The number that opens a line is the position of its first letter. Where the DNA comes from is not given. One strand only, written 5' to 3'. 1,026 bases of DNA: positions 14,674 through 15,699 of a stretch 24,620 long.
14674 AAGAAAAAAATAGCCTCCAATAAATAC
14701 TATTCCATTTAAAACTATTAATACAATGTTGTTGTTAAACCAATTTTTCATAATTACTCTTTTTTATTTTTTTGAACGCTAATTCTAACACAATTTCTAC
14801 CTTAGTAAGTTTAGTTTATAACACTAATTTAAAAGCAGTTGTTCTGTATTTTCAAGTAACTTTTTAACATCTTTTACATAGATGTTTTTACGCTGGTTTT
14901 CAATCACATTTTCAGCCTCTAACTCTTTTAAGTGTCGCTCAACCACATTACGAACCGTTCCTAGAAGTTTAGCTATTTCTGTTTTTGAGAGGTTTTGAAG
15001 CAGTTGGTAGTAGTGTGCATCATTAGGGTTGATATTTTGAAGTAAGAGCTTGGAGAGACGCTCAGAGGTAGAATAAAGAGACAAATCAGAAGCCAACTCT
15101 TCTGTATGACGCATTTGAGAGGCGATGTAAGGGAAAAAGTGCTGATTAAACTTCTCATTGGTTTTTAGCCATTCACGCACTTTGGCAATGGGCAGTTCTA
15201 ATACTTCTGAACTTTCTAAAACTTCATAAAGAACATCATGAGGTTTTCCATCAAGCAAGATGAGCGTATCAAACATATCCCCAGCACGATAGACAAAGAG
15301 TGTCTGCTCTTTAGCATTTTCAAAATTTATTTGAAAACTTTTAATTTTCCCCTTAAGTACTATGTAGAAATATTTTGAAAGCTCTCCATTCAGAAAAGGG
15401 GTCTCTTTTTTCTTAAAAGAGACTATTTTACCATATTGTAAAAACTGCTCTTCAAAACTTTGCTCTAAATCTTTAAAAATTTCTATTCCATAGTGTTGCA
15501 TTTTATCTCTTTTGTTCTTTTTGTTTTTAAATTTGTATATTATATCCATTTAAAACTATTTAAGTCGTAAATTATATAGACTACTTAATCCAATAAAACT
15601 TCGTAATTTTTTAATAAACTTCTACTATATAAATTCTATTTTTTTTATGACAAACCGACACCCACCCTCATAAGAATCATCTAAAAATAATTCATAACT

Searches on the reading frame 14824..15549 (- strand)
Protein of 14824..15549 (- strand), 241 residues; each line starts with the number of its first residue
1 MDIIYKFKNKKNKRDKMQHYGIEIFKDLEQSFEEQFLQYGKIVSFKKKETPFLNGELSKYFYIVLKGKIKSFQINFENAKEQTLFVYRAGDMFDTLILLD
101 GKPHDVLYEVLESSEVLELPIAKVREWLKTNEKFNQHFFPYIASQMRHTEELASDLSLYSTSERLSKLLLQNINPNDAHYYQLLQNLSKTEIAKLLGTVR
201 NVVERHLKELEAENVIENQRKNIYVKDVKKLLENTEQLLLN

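Call 4: search_protein_families(library=pfam, proteins=[window:14824-15549:-], max_evalue=0.01)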
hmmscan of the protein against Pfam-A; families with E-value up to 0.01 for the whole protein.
window:14824-15549:- (241 aa): 4 families
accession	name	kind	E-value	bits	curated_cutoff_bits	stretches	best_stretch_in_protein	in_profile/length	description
PF00027.35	cNMP_binding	-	2.1e-12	47.3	27.5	1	43-131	2-89/89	Cyclic nucleotide-binding domain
PF13545.12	HTH_Crp_2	-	1.3e-11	44.7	27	1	163-232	1-68/70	Crp-like helix-turn-helix domain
PF13412.12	HTH_24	-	0.00056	19.9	21.9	1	187-217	18-48/48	Winged helix-turn-helix DNA-binding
PF22979.2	HTH_69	-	0.01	16.2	27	0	187-220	27-60/69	Winged helix-turn-helix domain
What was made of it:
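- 14824..15549 (-): Crp/Fnr-family transcription regulator gene, the candidate regulator of the hsp operon. Pfam cNMP_binding 2e-12 and HTH_Crp_2 1e-11 (call 4).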

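Call 26: search_protein_families(library=ncbifam, proteins=[window:14824-15549:-], max_evalue=0.001)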
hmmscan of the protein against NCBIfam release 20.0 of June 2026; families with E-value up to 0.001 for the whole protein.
window:14824-15549:- (241 aa): 7 families
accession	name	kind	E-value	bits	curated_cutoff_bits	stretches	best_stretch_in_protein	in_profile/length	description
NF008732.0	PRK11753.1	equivalog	8.2e-18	64.6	266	1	32-226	15-211/214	cAMP-activated global transcriptional regulator CRP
TIGR03697.1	NtcA_cyano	equivalog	2.3e-13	50.3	244.95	1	50-231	3-188/193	global nitrogen regulator NtcA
NF006901.0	PRK09392.1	equivalog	2.6e-11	43.3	211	1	15-232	5-218/236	transcriptional activator FtrB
NF008365.0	PRK11161.1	subfamily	1.9e-09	37.2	228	1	45-234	52-242/250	fumarate/nitrate reduction transcriptional regulator Fnr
NF007707.0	PRK10402.1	subfamily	1.2e-07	31.6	180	1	8-237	5-220/226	transcriptional regulator YeiL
NF052518.1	TransRegLdrP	equivalog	1.8e-05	24.9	300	1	45-239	4-192/195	transcriptional regulator LdrP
NF050806.1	TransRegFixKCaul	equivalog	4.8e-05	22.7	300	1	36-227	19-206/215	transcriptional regulator FixK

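Call 49: search_solved_structures(query=window:14824-15549:-, max_evalue=0.001)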
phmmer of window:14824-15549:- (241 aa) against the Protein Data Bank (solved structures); distinct sequences matched with E-value up to 0.001: 51.
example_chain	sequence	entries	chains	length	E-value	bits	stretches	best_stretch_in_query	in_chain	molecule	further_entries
3qop_A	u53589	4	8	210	5.1e-13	52.7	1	34-225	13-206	Catabolite gene activator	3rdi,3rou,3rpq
4i0a_A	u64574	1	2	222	8.4e-13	52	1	26-225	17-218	Catabolite gene activator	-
3mzh_A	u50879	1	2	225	2.8e-12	50.3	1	24-232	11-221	PROBABLE TRANSCRIPTIONAL REGULATORY PROTEIN (PROBABLY CRP/FNR-FAMILY)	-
3h3u_A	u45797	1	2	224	2.8e-12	50.3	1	24-232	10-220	PROBABLE TRANSCRIPTIONAL REGULATORY PROTEIN (PROBABLY CRP/FNR-FAMILY)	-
3d0s_A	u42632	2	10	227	2.8e-12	50.3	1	24-232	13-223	TRANSCRIPTIONAL REGULATORY PROTEIN | PROBABLE TRANSCRIPTIONAL REGULATORY PROTEIN (PROBABLY CRP/ FNR-FAMILY)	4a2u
4i02_A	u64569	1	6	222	3e-12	50.2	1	26-225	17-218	Catabolite gene activator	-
4hzf_A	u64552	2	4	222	3e-12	50.2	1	26-225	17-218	Catabolite gene activator | cAMP-activated global transcriptional regulator CRP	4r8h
6dt4_A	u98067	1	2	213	3.4e-12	50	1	34-225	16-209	Cyclic AMP receptor protein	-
3i54_A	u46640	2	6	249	3.6e-12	49.9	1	24-232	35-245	Transcriptional regulator, Crp/Fnr family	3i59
1i6x_A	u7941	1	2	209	3.6e-12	49.9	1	34-225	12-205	CATABOLITE GENE ACTIVATOR PROTEIN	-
4i09_A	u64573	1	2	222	4.1e-12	49.7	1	26-225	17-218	Catabolite gene activator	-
4i01_A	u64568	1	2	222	4.2e-12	49.7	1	26-225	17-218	Catabolite gene activator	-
1g6n_A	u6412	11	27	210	6.5e-12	49.1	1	34-225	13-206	CATABOLITE GENE ACTIVATOR PROTEIN | PROTEIN (CATABOLITE GENE ACTIVATOR PROTEIN) | Catabolite gene activator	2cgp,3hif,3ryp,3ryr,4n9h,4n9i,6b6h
1i5z_A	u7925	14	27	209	6.6e-12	49.1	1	34-225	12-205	CATABOLITE GENE ACTIVATOR PROTEIN | CATABOLITE GENE ACTIVATOR PROTEIN (CAP) | PROTEIN (CATABOLITE GENE ACTIVATOR PROTEIN (CAP))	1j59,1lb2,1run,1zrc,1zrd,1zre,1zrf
1o3s_A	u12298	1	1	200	6.8e-12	49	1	34-225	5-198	CATABOLITE GENE ACTIVATOR PROTEIN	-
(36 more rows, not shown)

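Call 67: search_solved_structures(query=window:14824-15549:-, max_evalue=1e-11, show_alignments=1)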
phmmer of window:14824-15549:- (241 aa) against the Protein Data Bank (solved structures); distinct sequences matched with E-value up to 1e-11: 16.
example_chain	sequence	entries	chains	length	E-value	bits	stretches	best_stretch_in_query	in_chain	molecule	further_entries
3qop_A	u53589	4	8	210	5.1e-13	52.7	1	34-225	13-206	Catabolite gene activator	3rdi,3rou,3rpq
4i0a_A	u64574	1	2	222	8.4e-13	52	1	26-225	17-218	Catabolite gene activator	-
3mzh_A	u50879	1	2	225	2.8e-12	50.3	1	24-232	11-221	PROBABLE TRANSCRIPTIONAL REGULATORY PROTEIN (PROBABLY CRP/FNR-FAMILY)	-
3h3u_A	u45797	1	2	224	2.8e-12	50.3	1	24-232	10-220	PROBABLE TRANSCRIPTIONAL REGULATORY PROTEIN (PROBABLY CRP/FNR-FAMILY)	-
3d0s_A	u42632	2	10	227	2.8e-12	50.3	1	24-232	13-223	TRANSCRIPTIONAL REGULATORY PROTEIN | PROBABLE TRANSCRIPTIONAL REGULATORY PROTEIN (PROBABLY CRP/ FNR-FAMILY)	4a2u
4i02_A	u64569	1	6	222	3e-12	50.2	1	26-225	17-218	Catabolite gene activator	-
4hzf_A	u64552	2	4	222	3e-12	50.2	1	26-225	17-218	Catabolite gene activator | cAMP-activated global transcriptional regulator CRP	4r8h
6dt4_A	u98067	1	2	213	3.4e-12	50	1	34-225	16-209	Cyclic AMP receptor protein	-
3i54_A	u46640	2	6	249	3.6e-12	49.9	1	24-232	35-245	Transcriptional regulator, Crp/Fnr family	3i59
1i6x_A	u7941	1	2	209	3.6e-12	49.9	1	34-225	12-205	CATABOLITE GENE ACTIVATOR PROTEIN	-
4i09_A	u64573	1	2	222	4.1e-12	49.7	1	26-225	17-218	Catabolite gene activator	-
4i01_A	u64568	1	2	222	4.2e-12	49.7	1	26-225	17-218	Catabolite gene activator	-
1g6n_A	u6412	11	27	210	6.5e-12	49.1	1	34-225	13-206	CATABOLITE GENE ACTIVATOR PROTEIN | PROTEIN (CATABOLITE GENE ACTIVATOR PROTEIN) | Catabolite gene activator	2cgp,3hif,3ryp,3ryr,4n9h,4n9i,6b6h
1i5z_A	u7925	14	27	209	6.6e-12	49.1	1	34-225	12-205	CATABOLITE GENE ACTIVATOR PROTEIN | CATABOLITE GENE ACTIVATOR PROTEIN (CAP) | PROTEIN (CATABOLITE GENE ACTIVATOR PROTEIN (CAP))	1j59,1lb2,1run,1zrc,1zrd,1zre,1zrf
1o3s_A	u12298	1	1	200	6.8e-12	49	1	34-225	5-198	CATABOLITE GENE ACTIVATOR PROTEIN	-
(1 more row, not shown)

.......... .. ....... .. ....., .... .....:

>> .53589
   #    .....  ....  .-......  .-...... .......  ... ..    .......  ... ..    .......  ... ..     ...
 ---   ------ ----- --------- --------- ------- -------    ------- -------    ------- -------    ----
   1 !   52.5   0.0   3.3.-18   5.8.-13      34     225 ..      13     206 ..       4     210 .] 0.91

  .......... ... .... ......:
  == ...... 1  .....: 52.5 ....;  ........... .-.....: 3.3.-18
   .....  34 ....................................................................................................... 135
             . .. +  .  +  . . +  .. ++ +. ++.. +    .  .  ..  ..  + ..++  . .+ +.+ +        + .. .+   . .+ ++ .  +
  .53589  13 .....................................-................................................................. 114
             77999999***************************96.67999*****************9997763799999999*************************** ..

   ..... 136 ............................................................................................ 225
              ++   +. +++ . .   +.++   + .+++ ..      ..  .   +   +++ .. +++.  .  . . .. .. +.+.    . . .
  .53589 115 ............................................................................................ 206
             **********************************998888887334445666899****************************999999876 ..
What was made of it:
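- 14824..15549 (-): The closest solved structure is E. coli CRP at 5e-13 (calls 49, 67). The CRP cAMP contacts G71/E72/R82/S83 are replaced by D/T/H/D (call 67).
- On Crp/Fnr transcription factors: Full-length alignment to CRP (call 67).
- On CRP proper (cAMP receptor) / FNR proper ([4Fe-4S] sensor): The aligned residues are D, T, H and D (call 67).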
